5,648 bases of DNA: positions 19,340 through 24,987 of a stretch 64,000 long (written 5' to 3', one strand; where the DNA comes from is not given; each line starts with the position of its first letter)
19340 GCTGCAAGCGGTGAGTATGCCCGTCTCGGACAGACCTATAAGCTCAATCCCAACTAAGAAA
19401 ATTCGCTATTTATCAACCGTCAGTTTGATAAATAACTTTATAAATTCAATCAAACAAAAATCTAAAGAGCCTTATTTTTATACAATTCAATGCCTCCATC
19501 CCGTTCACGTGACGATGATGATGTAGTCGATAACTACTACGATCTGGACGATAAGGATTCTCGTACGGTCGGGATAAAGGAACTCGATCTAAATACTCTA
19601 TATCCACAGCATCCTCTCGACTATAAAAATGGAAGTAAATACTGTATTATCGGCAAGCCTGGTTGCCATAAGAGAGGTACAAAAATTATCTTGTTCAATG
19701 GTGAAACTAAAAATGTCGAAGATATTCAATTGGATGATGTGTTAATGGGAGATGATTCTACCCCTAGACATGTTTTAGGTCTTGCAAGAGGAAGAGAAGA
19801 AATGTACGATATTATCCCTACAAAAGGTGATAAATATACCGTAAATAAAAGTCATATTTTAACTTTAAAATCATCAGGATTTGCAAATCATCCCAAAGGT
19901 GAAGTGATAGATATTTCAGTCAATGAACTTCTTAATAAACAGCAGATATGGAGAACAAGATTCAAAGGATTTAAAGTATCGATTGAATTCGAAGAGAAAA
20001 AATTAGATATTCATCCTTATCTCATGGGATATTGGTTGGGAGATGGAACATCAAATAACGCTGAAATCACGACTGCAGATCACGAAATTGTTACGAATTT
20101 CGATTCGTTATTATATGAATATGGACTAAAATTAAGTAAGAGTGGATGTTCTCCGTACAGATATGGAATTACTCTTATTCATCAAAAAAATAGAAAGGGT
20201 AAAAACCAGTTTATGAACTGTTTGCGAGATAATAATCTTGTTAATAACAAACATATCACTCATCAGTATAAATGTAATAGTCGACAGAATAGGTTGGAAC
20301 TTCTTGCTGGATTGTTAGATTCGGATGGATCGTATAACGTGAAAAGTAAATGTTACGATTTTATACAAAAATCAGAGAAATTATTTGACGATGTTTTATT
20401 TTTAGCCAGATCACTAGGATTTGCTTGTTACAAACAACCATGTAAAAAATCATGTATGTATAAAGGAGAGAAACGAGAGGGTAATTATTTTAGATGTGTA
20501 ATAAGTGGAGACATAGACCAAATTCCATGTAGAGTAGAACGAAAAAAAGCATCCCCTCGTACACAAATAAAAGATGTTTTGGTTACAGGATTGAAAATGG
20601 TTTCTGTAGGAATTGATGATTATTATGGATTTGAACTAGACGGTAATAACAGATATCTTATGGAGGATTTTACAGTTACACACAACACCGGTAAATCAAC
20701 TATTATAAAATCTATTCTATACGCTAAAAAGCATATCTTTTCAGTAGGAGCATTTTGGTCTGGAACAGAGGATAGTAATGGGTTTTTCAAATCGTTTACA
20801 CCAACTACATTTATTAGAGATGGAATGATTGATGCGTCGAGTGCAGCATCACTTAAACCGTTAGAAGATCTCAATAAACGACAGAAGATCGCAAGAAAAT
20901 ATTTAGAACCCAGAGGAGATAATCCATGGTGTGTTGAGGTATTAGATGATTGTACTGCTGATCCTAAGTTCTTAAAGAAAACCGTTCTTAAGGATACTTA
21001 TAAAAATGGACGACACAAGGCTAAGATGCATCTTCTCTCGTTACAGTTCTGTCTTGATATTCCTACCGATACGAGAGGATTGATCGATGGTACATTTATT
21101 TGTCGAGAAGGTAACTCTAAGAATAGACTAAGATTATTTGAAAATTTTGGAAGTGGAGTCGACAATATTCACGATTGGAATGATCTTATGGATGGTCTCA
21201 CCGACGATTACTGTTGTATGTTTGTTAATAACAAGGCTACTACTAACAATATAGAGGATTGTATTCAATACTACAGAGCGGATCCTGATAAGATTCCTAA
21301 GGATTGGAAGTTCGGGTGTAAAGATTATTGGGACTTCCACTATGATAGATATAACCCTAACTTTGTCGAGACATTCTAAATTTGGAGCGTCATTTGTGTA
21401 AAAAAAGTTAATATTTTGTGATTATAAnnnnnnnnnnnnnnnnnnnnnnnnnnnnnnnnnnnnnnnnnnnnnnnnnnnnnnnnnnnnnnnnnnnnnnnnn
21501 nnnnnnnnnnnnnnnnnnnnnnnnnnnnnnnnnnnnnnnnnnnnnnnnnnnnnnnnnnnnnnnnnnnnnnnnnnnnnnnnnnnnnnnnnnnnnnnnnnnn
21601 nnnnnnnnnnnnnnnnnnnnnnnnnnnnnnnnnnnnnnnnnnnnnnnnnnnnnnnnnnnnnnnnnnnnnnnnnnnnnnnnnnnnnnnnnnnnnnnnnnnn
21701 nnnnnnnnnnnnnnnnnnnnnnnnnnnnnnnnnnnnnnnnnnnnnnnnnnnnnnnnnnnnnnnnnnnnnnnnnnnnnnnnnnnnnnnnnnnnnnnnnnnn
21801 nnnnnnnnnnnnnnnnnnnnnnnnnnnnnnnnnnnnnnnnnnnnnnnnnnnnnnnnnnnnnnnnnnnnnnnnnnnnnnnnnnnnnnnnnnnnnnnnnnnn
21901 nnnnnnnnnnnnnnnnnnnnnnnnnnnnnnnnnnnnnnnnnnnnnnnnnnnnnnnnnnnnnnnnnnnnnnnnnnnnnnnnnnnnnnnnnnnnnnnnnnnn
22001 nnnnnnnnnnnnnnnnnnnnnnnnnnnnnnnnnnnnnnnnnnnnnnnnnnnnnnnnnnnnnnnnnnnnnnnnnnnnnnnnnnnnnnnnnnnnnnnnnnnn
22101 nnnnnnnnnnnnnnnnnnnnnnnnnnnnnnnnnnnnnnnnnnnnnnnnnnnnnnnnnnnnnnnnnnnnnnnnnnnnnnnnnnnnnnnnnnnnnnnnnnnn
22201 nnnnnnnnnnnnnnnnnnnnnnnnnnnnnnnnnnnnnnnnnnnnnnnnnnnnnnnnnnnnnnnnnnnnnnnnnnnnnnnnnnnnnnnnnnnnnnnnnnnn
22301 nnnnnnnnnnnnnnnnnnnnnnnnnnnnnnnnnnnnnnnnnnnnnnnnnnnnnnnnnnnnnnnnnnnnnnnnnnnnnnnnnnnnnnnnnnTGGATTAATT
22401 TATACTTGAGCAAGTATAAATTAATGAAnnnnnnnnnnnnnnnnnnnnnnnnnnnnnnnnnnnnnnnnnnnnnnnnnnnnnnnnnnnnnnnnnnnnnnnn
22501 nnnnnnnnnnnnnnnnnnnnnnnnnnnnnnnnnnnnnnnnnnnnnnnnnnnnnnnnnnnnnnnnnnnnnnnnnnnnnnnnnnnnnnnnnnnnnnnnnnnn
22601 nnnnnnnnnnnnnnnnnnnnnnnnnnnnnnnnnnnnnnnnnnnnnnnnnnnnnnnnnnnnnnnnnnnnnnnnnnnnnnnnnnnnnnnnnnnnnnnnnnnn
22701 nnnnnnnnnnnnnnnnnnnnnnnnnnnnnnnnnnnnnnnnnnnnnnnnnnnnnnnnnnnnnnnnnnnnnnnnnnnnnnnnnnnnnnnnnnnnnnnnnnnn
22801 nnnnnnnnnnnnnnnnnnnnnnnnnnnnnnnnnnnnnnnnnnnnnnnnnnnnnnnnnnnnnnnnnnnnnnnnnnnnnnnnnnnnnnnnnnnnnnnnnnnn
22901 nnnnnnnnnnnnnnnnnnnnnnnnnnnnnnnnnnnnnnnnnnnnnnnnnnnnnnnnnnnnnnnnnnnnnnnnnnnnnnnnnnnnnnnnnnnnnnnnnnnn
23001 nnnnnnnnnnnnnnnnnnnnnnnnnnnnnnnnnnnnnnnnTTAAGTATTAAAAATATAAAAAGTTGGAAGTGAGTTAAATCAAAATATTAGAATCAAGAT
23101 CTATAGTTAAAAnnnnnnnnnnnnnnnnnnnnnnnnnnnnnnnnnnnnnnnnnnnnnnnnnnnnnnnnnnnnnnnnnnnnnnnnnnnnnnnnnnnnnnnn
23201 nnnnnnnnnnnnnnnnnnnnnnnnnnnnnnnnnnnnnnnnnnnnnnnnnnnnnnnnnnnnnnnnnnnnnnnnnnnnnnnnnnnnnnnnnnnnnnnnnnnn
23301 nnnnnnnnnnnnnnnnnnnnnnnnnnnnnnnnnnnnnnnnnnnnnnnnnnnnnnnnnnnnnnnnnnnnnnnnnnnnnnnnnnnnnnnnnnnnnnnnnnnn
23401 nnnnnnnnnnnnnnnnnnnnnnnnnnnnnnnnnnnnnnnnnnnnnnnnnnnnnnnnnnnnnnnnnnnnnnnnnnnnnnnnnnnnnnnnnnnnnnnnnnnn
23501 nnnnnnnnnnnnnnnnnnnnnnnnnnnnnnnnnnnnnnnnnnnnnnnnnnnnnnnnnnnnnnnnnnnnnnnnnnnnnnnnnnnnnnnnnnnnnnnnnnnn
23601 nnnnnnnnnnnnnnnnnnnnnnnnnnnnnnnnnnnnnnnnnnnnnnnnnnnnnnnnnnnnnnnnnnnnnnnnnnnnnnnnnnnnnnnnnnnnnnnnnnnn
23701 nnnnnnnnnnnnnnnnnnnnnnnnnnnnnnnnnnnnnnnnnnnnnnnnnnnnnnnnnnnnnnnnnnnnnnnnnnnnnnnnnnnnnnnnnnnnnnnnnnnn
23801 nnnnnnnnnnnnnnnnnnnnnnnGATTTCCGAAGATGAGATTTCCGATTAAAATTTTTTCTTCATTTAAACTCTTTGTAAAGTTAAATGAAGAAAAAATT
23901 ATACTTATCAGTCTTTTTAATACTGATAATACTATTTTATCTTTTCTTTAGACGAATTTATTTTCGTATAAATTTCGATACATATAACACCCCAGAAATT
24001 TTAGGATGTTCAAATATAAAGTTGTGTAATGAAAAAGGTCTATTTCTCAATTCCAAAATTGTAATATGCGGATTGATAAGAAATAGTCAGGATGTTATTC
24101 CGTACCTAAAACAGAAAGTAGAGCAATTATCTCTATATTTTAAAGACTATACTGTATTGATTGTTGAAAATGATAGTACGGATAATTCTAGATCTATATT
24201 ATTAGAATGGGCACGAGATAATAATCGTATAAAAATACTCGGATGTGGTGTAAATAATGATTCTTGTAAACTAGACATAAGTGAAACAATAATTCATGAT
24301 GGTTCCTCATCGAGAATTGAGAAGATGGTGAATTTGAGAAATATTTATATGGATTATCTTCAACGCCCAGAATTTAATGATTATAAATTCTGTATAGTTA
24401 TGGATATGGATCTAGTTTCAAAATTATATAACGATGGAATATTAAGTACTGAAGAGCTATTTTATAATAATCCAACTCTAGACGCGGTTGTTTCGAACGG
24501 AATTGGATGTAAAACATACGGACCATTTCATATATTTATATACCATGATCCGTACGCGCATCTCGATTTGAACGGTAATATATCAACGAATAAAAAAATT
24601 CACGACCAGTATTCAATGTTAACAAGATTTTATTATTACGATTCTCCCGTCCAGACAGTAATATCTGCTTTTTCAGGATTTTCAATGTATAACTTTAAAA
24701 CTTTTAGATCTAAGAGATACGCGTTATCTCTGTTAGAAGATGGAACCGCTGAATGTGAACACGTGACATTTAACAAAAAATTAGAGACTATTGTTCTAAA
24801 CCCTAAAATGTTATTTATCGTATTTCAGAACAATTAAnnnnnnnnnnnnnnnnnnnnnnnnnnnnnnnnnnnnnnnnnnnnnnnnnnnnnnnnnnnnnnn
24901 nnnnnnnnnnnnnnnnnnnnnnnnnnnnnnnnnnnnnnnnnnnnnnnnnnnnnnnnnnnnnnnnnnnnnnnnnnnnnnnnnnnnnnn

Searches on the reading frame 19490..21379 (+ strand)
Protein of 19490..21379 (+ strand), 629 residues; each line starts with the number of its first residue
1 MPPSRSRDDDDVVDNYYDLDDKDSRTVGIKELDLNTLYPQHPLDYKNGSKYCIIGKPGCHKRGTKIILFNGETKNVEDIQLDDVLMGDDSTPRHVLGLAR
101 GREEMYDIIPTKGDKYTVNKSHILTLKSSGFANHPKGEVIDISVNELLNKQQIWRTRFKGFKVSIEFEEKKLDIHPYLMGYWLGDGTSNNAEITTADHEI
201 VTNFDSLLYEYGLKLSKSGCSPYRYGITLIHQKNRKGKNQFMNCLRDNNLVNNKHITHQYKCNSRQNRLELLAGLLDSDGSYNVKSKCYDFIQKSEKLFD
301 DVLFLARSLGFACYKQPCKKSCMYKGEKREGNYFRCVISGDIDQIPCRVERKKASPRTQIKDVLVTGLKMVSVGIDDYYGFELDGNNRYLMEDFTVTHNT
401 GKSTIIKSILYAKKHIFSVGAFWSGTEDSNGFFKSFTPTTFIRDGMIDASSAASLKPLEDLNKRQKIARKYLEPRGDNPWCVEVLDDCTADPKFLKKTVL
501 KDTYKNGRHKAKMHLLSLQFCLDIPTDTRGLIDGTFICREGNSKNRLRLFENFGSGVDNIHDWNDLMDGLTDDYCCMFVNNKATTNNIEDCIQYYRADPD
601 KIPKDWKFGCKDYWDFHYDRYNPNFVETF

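Call 4: search_protein_families(library=pfam, proteins=[window:19490-21379:+], max_evalue=0.01)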
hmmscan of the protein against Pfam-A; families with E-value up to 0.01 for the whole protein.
window:19490-21379:+ (629 aa): 3 families
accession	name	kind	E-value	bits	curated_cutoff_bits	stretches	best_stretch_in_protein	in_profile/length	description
PF05203.21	Hom_end_hint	-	5.1e-18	66.3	32.1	1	59-129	1-80/228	Hom_end-associated Hint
PF14528.11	LAGLIDADG_3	-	9.1e-07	29.5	22.5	1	269-312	4-49/82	LAGLIDADG-like domain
PF05204.19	Hom_end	-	0.00043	20.8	21.1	1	267-343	13-90/110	Homing endonuclease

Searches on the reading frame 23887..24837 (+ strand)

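Call 75: search_protein_families(library=pfam, proteins=[window:23887-24837:+], max_evalue=0.001)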
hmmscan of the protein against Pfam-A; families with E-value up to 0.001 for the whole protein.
window:23887-24837:+ (316 aa): 2 families
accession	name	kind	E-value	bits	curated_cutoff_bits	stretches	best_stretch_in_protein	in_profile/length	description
PF11735.13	CAP59_mtransfer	-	6.4e-07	29.7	28.8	1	57-171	1-119/242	Cryptococcal mannosyltransferase 1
PF00535.33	Glycos_transf_2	-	0.00046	20.6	23.3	1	73-119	12-59/168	Glycosyl transferase family 2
